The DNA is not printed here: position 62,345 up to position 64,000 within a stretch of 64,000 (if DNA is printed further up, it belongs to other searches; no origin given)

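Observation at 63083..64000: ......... intein inserted immediately before the predicted [4Fe-4S]-ligand cysteine of an HgdC/BcrAD-type activase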

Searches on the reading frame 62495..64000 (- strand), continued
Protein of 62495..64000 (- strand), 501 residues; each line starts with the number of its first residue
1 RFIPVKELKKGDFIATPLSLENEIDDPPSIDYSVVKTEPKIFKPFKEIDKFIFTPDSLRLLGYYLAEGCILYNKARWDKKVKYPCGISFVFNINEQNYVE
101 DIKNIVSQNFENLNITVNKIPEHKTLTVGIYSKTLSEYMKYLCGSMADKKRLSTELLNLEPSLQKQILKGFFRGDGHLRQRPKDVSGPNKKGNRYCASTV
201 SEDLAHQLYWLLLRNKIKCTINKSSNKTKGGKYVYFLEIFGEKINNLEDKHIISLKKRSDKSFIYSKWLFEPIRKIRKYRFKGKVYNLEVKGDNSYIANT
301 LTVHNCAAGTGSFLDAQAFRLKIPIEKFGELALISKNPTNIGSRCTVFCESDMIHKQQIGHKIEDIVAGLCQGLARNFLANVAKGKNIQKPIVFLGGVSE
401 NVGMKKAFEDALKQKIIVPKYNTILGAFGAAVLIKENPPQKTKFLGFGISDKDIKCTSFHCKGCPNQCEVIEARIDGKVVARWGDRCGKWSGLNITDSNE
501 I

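Call 37: search_solved_structures(query=L001:4815-5885:+, max_evalue=10, show_alignments=3)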
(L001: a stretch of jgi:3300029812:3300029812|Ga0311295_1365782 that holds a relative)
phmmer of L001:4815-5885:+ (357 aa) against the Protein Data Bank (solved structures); distinct sequences matched with E-value up to 10: 6.
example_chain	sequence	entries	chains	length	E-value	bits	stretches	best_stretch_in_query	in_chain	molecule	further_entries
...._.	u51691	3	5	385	0.0017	20.9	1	288-347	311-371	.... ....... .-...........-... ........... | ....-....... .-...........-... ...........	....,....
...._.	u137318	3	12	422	0.27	13.7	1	282-348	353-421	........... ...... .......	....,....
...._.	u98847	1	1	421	0.33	13.4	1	282-347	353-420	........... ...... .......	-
7b30_A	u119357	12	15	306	1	11.8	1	106-148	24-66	Serine/threonine-protein kinase 24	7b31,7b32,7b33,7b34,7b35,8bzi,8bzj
5yf0_A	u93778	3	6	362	1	11.7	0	123-208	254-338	Carnosine N-methyltransferase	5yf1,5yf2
3qr3_A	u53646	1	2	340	1.4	11.3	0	221-288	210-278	Endoglucanase EG-II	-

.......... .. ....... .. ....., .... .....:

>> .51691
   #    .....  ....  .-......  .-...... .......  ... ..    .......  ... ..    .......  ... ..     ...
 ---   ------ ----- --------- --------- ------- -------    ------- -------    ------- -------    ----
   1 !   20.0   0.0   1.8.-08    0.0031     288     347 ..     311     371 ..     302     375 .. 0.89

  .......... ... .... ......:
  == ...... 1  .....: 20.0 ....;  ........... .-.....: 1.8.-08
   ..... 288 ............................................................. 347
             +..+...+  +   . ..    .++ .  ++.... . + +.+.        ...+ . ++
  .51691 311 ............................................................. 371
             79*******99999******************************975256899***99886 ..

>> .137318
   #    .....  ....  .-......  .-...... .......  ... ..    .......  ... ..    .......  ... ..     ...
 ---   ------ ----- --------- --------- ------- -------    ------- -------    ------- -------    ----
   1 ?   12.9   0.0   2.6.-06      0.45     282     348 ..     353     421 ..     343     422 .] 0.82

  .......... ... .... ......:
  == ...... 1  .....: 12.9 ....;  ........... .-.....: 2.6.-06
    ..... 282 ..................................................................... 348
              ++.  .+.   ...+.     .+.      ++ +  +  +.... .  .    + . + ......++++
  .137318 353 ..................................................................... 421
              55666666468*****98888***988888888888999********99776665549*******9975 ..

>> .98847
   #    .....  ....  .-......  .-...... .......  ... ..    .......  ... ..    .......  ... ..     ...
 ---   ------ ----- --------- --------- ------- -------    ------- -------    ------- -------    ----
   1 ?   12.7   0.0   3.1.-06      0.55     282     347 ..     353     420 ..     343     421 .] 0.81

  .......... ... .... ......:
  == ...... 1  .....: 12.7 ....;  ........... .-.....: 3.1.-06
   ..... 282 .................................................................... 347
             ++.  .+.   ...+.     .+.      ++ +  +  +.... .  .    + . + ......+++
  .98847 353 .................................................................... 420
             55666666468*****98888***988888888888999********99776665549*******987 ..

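Call 48: predict_structure(alignment_id=A2)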
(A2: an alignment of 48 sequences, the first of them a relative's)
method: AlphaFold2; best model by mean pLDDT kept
length: 326 residues; sequences in the alignment: 48
mean_pLDDT: 50.3   pTM: 0.36
mean pLDDT of the five models: 50.3, 46.1, 43.4, 42.4, 40.8
residues with pLDDT >= 90: 1; 70-90: 45; 50-70: 112; < 50: 168
segments of 3 or more residues with pLDDT < 50: 9-12, 63-88, 108-114, 116-145, 162-202, 247-277, 279-281, 298-300, 306-310, 314-326
pLDDT, mean of each block of 10 residues (from residue 1): 61 62 78 60 81 82 42 26 42 59 54 46 35 40 52 53 36 30 33 41 50 65 56 70 57 28 27 36 59 55 55 47 33
secondary structure, 60 per line:
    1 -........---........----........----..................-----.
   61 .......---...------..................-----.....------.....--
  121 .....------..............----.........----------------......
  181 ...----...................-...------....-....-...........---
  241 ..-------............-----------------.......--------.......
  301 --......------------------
elements in order: E2-9 E13-20 E25-32 H37-54 E60-67 H80-97 E103-107 E114-118 E121-125 H132-145 H150-158 H175-183 H188-206 E217-220 H222-225 H227-237 H250-261 E279-285 E294-300 E303-308

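Call 53: find_encoding_contigs(protein=P0008, flank=7000, max_places=3)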
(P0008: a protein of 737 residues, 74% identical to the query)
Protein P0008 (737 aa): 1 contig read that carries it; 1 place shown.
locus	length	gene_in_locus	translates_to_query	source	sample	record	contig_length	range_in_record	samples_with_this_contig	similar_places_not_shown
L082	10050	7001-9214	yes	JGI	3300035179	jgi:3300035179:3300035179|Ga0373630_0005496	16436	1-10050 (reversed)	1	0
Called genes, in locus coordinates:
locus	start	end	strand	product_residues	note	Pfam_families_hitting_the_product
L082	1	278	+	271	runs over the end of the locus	-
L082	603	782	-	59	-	-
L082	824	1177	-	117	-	PF05635:23S_rRNA_IVP (weak), PF22296:bAvd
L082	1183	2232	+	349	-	PF00078:RVT_1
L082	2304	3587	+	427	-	PF27218:MJ0043_C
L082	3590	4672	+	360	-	PF09989:DUF2229, PF06050:HGD-D (weak)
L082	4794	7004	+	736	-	PF09989:DUF2229, PF14890:Intein_splicing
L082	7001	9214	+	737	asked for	PF01869:BcrAD_BadFG, PF14890:Intein_splicing (weak), PF14528:LAGLIDADG_3 (weak), PF01869:BcrAD_BadFG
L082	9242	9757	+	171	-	PF00881:Nitroreductase, PF14512:TM1586_NiRdase (weak)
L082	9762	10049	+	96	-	?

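Call 54: find_encoding_contigs(protein=P0070, flank=7000, max_places=3)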
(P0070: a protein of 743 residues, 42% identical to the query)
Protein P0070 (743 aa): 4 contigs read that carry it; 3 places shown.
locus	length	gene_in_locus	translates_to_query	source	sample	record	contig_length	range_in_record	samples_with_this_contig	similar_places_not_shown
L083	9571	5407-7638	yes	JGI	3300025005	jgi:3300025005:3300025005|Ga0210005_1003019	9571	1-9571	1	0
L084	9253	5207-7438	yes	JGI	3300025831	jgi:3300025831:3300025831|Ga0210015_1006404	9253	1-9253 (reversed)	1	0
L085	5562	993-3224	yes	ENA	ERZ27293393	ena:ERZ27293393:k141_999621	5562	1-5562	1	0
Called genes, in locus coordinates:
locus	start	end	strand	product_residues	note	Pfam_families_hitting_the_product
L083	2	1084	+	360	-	?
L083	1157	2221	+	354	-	PF09989:DUF2229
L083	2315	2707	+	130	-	PF13366:PDDEXK_3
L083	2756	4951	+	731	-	PF09989:DUF2229, PF14890:Intein_splicing, PF14528:LAGLIDADG_3 (faint)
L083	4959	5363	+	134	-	PF13366:PDDEXK_3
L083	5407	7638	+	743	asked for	PF01869:BcrAD_BadFG, PF07591:PT-HINT (faint), PF14890:Intein_splicing (weak), PF14528:LAGLIDADG_3 (faint), PF01869:BcrAD_BadFG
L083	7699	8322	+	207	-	-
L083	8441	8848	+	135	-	-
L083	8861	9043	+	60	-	-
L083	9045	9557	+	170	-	PF14512:TM1586_NiRdase, PF00881:Nitroreductase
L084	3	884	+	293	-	?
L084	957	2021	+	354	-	PF09989:DUF2229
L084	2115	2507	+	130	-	PF13366:PDDEXK_3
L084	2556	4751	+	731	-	PF09989:DUF2229, PF14528:LAGLIDADG_3 (faint), PF14890:Intein_splicing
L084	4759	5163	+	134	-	PF13366:PDDEXK_3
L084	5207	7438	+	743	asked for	PF01869:BcrAD_BadFG, PF07591:PT-HINT (faint), PF14890:Intein_splicing (weak), PF14528:LAGLIDADG_3 (faint), PF01869:BcrAD_BadFG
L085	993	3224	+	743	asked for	PF01869:BcrAD_BadFG, PF07591:PT-HINT (faint), PF14890:Intein_splicing (weak), PF14528:LAGLIDADG_3 (faint), PF01869:BcrAD_BadFG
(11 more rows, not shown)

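Call 59: predict_structure(alignment_id=A3)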
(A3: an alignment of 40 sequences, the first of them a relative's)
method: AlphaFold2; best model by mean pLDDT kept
length: 326 residues; sequences in the alignment: 40
mean_pLDDT: 91.3   pTM: 0.88
mean pLDDT of the five models: 91.3, 91.2, 90.6, 88.7, 88.4
residues with pLDDT >= 90: 257; 70-90: 54; 50-70: 6; < 50: 9
segments of 3 or more residues with pLDDT < 50: 318-326
pLDDT, mean of each block of 10 residues (from residue 1): 97 96 97 94 97 93 96 95 96 97 93 94 86 78 91 94 87 87 95 94 92 97 94 97 96 98 95 94 88 90 90 68 33
secondary structure, 60 per line:
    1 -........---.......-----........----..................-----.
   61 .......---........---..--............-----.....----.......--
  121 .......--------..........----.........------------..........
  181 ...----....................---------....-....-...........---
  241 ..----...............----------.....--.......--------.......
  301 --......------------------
elements in order: E2-9 E13-19 E25-32 H37-54 E60-67 H71-78 H86-97 E103-107 E112-118 E121-127 H136-145 H150-158 H171-183 H188-207 E217-220 H222-225 H227-237 H247-261 H272-276 E279-285 E294-300 E303-308

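Call 61: fold_search(model_id=the predicted structure, library=pdb)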
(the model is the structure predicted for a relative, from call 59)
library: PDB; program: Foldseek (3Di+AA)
matches with E <= 10: 1564; with E <= 0.001: 999
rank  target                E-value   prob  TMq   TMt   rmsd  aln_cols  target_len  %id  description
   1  9gai_D                1.1e-26  1.00  0.74  0.91   1.8       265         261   35  3-methylbenzoyl-CoA reductase from Thauera chlorobenzoica (MbdONPQ) (released 2026-02-18)
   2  4ehu_B                1.8e-26  1.00  0.70  0.87   2.4       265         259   34  Activator of the 2-Hydroxyisocaproyl-CoA Dehydratase from Clostridium difficile with bound ADPNP (released 2012-08-08)
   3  4eht_B                3.1e-26  1.00  0.72  0.89   2.2       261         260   34  Activator of the 2-Hydroxyisocaproyl-CoA dehydratase from Clostridium difficile with bound ADP (released 2012-08-08)
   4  4eht_A                4.6e-26  1.00  0.73  0.88   2.0       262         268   34  Activator of the 2-Hydroxyisocaproyl-CoA dehydratase from Clostridium difficile with bound ADP (released 2012-08-08)
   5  9gba_D                1.6e-24  1.00  0.74  0.92   2.1       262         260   35  3-methylbenzoyl-CoA reductase from Thauera chlorobenzoica (MbdONPQ) + AMPPNP (released 2026-02-18)
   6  1hux_A                3.3e-24  1.00  0.72  0.89   2.6       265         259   35  CRYSTAL STRUCTURE OF THE ACIDAMINOCOCCUS FERMENTANS (R)-2-HYDROXYGLUTARYL-COA DEHYDRATASE COMPONENT A (released 2001-03-21)
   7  9gai_C                1.3e-20  1.00  0.71  0.87   2.1       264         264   28  3-methylbenzoyl-CoA reductase from Thauera chlorobenzoica (MbdONPQ) (released 2026-02-18)
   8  9gai_O                5.2e-20  1.00  0.71  0.87   2.3       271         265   27  3-methylbenzoyl-CoA reductase from Thauera chlorobenzoica (MbdONPQ) (released 2026-02-18)
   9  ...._E                2.9e-19  1.00  0.64  0.84   3.3       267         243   27  nucleotide-free DCCP:DCCP-R complex (released 2022-12-28)
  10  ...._F                2.8e-16  1.00  0.67  0.88   2.6       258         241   29  nucleotide-free DCCP:DCCP-R complex (released 2022-12-28)
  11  3en9_A                6.2e-12  1.00  0.55  0.37  15.1       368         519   14  Structure of the Methanococcus jannaschii KAE1-BUD32 fusion protein (released 2008-11-04)
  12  3en9_B                1.4e-11  1.00  0.55  0.38  15.7       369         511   15  Structure of the Methanococcus jannaschii KAE1-BUD32 fusion protein (released 2008-11-04)
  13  3h1q_A                1.6e-11  1.00  0.53  0.63   6.4       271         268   15  Crystal structure of ethanolamine utilization protein EutJ from Carboxydothermus hydrogenoformans (released 2009-05-19)
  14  3h1q_B                2.8e-11  1.00  0.52  0.61   6.1       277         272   14  Crystal structure of ethanolamine utilization protein EutJ from Carboxydothermus hydrogenoformans (released 2009-05-19)
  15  8unk_K                2.8e-11  1.00  0.58  0.59   5.6       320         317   13  Structure of the KEOPS complex (Cgi121/Bud32/Kae1/Pcc1) (released 2024-12-18)
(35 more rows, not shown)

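Call 62: search_protein_representatives(protein=P0055)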
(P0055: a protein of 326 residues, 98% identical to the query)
Query: 326 residues. Proteins with E-value up to 0.001 (for the whole library): 6593; up to 1e-10: 3977; up to 1e-30: 1276. The best 150 are listed.
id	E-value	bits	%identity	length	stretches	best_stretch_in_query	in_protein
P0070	8.4e-167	570.4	81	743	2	169-319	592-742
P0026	5.0e-160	548.2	71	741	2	122-321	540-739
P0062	3.7e-154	528.9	70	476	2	129-318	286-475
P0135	1.2e-145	500.9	49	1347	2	2-316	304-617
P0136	8.1e-144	494.9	46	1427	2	3-316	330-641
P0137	2.8e-143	493.1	46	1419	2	2-315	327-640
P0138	5.5e-143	492.2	46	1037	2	3-318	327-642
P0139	8.7e-143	491.5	45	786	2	2-316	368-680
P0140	2.9e-141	486.5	47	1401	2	3-316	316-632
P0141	3.7e-141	486.2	47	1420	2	3-316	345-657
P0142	3.3e-140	483.1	46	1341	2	3-316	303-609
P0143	1.7e-139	480.7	45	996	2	3-313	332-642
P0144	8.8e-139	478.4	46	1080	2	2-315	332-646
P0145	1.9e-138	477.3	45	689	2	3-316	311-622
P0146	4.8e-138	476.0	48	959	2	2-316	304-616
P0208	2.3e-111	388.3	41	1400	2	2-317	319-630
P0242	9.9e-103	359.9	39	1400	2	4-315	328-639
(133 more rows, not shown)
